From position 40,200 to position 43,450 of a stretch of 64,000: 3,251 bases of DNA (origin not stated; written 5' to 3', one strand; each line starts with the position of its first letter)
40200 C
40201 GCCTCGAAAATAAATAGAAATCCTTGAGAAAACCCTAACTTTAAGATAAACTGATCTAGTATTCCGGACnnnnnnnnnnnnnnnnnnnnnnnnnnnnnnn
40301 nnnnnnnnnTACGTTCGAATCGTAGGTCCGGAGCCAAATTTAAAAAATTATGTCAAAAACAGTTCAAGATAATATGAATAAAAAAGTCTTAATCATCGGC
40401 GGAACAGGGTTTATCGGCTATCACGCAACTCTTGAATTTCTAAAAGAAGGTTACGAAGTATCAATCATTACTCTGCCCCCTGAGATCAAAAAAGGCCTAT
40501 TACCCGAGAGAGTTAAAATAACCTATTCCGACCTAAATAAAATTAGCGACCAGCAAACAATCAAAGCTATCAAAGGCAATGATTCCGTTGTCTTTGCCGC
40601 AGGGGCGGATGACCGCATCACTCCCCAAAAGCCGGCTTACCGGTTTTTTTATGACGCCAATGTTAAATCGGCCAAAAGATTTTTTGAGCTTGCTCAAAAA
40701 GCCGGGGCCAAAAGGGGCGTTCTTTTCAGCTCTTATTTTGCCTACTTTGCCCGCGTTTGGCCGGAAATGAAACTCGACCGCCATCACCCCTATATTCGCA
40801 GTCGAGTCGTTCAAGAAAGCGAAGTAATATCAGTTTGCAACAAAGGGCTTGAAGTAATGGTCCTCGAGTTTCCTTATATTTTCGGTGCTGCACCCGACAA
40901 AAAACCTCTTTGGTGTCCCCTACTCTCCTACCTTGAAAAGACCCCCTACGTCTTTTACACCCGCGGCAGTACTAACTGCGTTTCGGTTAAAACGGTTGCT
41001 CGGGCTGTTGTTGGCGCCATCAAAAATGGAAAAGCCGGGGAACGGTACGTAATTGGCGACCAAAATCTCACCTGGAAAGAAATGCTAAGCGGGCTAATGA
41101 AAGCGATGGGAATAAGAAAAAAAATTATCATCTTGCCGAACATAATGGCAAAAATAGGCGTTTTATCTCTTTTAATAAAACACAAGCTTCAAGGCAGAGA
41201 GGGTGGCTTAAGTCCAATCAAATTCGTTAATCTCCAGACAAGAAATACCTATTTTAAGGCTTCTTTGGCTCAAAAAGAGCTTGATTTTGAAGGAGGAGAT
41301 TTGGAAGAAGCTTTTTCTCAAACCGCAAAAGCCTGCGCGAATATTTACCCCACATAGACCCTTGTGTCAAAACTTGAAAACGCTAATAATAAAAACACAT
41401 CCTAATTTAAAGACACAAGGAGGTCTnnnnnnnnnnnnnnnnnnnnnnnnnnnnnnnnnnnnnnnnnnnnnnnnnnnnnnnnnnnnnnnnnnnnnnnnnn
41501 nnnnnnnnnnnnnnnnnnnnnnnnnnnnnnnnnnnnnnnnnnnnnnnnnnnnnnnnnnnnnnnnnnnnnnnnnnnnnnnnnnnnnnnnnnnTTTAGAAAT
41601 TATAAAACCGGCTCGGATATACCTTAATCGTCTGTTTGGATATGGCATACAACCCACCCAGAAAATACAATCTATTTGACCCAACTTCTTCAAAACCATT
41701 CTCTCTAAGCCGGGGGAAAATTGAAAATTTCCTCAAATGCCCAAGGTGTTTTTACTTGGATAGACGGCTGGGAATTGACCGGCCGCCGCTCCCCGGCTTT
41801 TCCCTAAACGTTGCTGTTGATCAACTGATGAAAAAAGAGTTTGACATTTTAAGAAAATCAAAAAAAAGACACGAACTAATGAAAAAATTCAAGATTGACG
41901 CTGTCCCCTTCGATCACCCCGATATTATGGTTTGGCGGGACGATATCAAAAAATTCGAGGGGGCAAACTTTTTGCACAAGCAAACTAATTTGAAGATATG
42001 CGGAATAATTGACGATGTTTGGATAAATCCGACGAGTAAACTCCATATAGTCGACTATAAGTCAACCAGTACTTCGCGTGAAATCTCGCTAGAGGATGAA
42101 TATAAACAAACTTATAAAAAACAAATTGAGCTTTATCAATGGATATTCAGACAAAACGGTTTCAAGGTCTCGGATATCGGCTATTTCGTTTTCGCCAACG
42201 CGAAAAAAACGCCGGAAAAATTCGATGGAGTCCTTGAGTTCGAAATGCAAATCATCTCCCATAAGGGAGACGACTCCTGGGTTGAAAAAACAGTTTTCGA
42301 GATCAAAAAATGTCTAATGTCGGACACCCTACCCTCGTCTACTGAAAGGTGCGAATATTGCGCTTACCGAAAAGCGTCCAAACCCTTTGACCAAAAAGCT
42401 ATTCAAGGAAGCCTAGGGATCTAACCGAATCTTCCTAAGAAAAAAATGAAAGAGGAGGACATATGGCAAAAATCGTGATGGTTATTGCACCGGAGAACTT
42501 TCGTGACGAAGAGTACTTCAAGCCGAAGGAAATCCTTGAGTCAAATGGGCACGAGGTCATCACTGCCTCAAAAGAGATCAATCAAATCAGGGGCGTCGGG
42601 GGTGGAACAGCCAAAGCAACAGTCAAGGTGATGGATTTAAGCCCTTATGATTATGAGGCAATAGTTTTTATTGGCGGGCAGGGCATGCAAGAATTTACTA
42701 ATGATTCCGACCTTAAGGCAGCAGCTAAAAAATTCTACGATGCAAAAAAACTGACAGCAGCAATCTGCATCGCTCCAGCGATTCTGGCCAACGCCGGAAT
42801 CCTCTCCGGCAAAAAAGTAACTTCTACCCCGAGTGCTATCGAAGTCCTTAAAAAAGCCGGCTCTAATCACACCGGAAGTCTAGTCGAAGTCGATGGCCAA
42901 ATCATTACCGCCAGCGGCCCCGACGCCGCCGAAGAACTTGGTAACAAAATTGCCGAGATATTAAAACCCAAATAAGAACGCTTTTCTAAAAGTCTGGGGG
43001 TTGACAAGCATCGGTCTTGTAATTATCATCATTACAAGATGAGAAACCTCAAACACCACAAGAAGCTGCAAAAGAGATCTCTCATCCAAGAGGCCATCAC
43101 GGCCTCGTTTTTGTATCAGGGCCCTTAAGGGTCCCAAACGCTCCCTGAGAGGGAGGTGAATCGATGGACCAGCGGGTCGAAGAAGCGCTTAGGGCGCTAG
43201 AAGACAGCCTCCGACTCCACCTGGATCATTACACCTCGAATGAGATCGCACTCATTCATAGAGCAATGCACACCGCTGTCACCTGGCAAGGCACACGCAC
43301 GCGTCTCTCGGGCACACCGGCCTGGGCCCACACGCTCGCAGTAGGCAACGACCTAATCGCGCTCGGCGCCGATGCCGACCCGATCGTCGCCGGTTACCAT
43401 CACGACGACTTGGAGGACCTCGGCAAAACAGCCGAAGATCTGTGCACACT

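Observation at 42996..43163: Leaderless upstream ORF plus three hairpins form an attenuator-like leader in front of the SAH gene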

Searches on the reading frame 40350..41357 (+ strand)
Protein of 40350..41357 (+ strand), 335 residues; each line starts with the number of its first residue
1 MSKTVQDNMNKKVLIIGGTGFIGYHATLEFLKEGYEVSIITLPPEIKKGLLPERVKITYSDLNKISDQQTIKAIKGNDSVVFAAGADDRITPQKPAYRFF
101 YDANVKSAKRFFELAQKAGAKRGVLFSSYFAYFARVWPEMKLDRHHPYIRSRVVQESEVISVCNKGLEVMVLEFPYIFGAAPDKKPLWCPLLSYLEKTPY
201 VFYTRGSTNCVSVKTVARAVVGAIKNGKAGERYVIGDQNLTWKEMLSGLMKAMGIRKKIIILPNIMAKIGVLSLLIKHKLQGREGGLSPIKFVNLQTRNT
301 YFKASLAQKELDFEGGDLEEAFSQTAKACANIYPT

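Call 9: search_protein_families(library=pfam, proteins=[window:40350-41357:+], max_evalue=0.01)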
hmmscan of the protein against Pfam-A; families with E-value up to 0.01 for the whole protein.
window:40350-41357:+ (335 aa): 6 families
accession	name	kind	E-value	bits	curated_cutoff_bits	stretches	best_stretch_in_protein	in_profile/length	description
PF01370.27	Epimerase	-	1.8e-14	54.2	20.9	1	13-236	1-240/240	NAD dependent epimerase/dehydratase family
PF13460.12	NAD_binding_10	-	5.4e-10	39.9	27.2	1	17-151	1-123/184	NAD(P)H-binding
PF01073.25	3Beta_HSD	-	2.3e-05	24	22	1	14-134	1-122/280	3-beta hydroxysteroid dehydrogenase/isomerase family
PF05368.20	NmrA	-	2.6e-05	24.4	27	1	9-132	1-110/298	NmrA-like family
PF07993.18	NAD_binding_4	-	0.0002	21.1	20.1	0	52-135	60-142/258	Male sterility protein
PF16363.11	GDP_Man_Dehyd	-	0.0022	18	27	1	14-41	1-28/332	GDP-mannose 4,6 dehydratase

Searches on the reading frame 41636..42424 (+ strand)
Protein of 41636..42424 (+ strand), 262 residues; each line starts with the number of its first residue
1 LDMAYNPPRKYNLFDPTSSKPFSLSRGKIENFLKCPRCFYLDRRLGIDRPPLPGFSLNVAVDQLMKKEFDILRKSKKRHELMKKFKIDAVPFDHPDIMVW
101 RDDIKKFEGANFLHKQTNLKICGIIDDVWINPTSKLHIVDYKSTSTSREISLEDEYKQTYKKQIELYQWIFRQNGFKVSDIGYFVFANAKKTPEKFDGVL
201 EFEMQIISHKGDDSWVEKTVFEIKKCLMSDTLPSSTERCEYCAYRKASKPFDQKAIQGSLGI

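Call 9: search_protein_families(library=pfam, proteins=[window:41636-42424:+], max_evalue=0.01)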
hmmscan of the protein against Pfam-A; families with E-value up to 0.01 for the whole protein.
window:41636-42424:+ (262 aa): 3 families
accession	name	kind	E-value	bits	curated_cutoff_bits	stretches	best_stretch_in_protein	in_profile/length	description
PF12705.13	PDDEXK_1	-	5.8e-15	56.3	22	1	88-246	101-244/247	PD-(D/E)XK nuclease superfamily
PF12684.13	DUF3799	-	5.4e-06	26.8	26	1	136-243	121-231/233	PDDEXK-like domain of unknown function (DUF3799)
PF01930.23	Cas_Cas4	-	3e-05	24.6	22.7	1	128-246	49-156/160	Domain of unknown function DUF83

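Call 66: search_protein_families(library=padloc, proteins=[window:41636-42424:+], max_evalue=0.01)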
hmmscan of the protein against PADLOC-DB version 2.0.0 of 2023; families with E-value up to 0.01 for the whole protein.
window:41636-42424:+ (262 aa): 7 families
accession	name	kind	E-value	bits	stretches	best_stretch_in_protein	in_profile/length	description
PDLC01447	Cas4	-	4.9e-10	38.1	1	26-246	7-155/161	"CAS-I,CAS-II,CAS-III,CAS-IV,CAS-V,CAS-VI; acquisition_associated"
PDLC01250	Cas4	-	5.3e-10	37.8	1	30-246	7-165/168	"CAS-I,CAS-II,CAS-III,CAS-IV,CAS-V,CAS-VI; acquisition_associated"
PDLC00944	Cas4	-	4e-09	34.9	1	118-246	65-174/177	Cas4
PDLC00943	Cas4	-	2.3e-08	32.2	1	115-246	62-176/180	CRISPR-associated protein Cas4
PDLC02087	Cas4b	-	3.8e-07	28.4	1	117-246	70-186/189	-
PDLC01611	Cas4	-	7.3e-05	21.1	1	113-246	36-154/158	"CAS-I,CAS-II,CAS-III,CAS-IV,CAS-V,CAS-VI; acquisition_associated"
PDLC01771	Cas4b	-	0.0014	16.8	1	139-245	60-155/162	-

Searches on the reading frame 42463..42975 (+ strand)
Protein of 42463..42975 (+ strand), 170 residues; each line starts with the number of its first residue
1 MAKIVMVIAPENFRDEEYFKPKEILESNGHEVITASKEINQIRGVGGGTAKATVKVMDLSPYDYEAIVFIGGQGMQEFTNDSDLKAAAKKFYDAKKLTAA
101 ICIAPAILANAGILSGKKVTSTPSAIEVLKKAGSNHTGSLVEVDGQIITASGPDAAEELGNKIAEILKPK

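Call 9: search_protein_families(library=pfam, proteins=[window:42463-42975:+], max_evalue=0.01)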
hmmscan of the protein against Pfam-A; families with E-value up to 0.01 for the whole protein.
window:42463-42975:+ (170 aa): 1 family
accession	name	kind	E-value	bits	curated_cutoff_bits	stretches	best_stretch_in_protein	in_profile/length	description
PF01965.30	DJ-1_PfpI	-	6.2e-37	127.4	26.6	1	3-165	2-164/165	DJ-1/PfpI family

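Call 66: search_protein_families(library=padloc, proteins=[window:42463-42975:+], max_evalue=0.01)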
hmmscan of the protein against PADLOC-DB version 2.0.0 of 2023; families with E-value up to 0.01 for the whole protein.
window:42463-42975:+ (170 aa): 0 families

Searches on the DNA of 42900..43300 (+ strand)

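Call 4: search_rna_families(source=window, start=42900, end=43300, threshold=evalue, max_evalue=10, show_alignments=3)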
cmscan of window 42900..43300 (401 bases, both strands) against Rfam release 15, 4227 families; matches with E-value up to 10: 4.
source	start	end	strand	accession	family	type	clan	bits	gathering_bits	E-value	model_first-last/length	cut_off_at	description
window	43024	43095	-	RF03963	mir-2996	Gene; miRNA;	-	17.9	100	0.41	1-72/72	no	mir-2996 microRNA precursor family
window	42938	43035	-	RF01563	DdR13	Gene; snRNA; snoRNA; CD-box;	-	16.4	65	0.61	1-80/80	no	Dictyostelium snoRNA DdR13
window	43069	43142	-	RF03009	malK-III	Cis-reg;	-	13.5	50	3.8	1-94/94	no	malK-III RNA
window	43209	43257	-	RF01147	sR12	Gene; snRNA; snoRNA; CD-box;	-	11.7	38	5.5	1-52/52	no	Small nucleolar RNA sR12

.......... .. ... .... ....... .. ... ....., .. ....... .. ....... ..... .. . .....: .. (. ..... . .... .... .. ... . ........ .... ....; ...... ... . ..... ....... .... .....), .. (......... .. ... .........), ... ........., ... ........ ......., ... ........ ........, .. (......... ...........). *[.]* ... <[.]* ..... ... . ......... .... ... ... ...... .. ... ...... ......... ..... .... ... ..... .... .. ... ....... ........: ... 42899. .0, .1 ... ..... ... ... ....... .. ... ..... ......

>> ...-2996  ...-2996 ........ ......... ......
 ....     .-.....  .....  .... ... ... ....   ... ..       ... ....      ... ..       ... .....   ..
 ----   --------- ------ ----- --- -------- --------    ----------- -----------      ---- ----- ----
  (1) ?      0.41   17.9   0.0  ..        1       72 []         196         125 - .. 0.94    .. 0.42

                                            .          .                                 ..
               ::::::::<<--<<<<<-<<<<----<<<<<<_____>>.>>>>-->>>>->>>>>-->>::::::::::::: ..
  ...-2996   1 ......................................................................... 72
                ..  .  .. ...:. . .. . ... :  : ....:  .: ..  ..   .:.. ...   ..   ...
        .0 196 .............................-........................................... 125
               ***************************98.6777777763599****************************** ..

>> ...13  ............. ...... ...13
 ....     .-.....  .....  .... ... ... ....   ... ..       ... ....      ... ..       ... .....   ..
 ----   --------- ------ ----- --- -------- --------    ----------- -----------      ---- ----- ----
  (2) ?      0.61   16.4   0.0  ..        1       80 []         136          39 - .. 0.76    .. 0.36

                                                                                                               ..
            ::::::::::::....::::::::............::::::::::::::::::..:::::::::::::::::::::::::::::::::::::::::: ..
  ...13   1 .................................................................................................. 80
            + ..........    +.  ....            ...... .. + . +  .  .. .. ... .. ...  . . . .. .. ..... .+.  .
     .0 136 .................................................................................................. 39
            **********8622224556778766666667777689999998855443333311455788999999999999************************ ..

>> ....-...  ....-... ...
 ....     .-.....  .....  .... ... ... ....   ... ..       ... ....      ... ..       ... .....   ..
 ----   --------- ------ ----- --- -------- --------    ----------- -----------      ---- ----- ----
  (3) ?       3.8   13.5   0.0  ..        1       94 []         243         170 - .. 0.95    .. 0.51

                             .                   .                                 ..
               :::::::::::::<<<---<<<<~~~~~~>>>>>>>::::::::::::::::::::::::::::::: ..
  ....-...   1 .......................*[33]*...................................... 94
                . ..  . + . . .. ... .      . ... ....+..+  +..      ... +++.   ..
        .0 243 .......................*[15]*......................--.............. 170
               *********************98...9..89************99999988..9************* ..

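Call 53: build_rna_model(alignment_id=A3)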
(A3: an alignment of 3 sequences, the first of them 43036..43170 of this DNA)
Model R1 built from alignment A3 (3 sequences, 136 columns); structure: RNAalifold consensus.
model positions 135; base pairs 32; branch points 3; effective number of sequences 0.99; information 0.589 bits per position. Calibrated on 0.2 Mb of random sequence (short: E-values are rough).
structure used (alignment columns):
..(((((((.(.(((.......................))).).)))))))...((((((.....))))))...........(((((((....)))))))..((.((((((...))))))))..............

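Call 56: search_with_rna_model(model_id=R1, sources=[window, L002, L003, L004, L015, L016, L017, L018], max_evalue=10)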
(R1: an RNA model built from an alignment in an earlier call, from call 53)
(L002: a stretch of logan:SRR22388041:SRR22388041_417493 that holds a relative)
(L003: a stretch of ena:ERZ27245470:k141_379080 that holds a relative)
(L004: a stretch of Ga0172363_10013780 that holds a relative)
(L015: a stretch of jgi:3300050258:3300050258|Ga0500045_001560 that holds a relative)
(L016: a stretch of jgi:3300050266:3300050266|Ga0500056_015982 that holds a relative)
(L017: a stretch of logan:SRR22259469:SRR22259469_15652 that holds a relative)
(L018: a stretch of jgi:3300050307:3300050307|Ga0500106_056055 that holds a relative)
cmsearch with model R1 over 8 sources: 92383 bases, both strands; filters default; matches with E-value up to 10: 6.
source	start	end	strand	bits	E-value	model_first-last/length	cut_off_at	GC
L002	1648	1782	+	165.2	2.5e-43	1-135/135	no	0.5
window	43036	43170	+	164.2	4.6e-43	1-135/135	no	0.51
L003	2554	2688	+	147.9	1.3e-38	1-135/135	no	0.56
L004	6085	6219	-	147.9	1.3e-38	1-135/135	no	0.56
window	44369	44460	+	8.4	1.2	1-135/135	no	0.41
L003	3644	3749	+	8.2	1.4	1-131/135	3'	0.34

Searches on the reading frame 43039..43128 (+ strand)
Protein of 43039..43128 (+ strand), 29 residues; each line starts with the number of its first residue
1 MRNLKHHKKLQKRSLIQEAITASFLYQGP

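Call 9: search_protein_families(library=pfam, proteins=[window:43039-43128:+], max_evalue=0.01)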
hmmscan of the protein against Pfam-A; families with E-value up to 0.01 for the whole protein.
window:43039-43128:+ (29 aa): 0 families
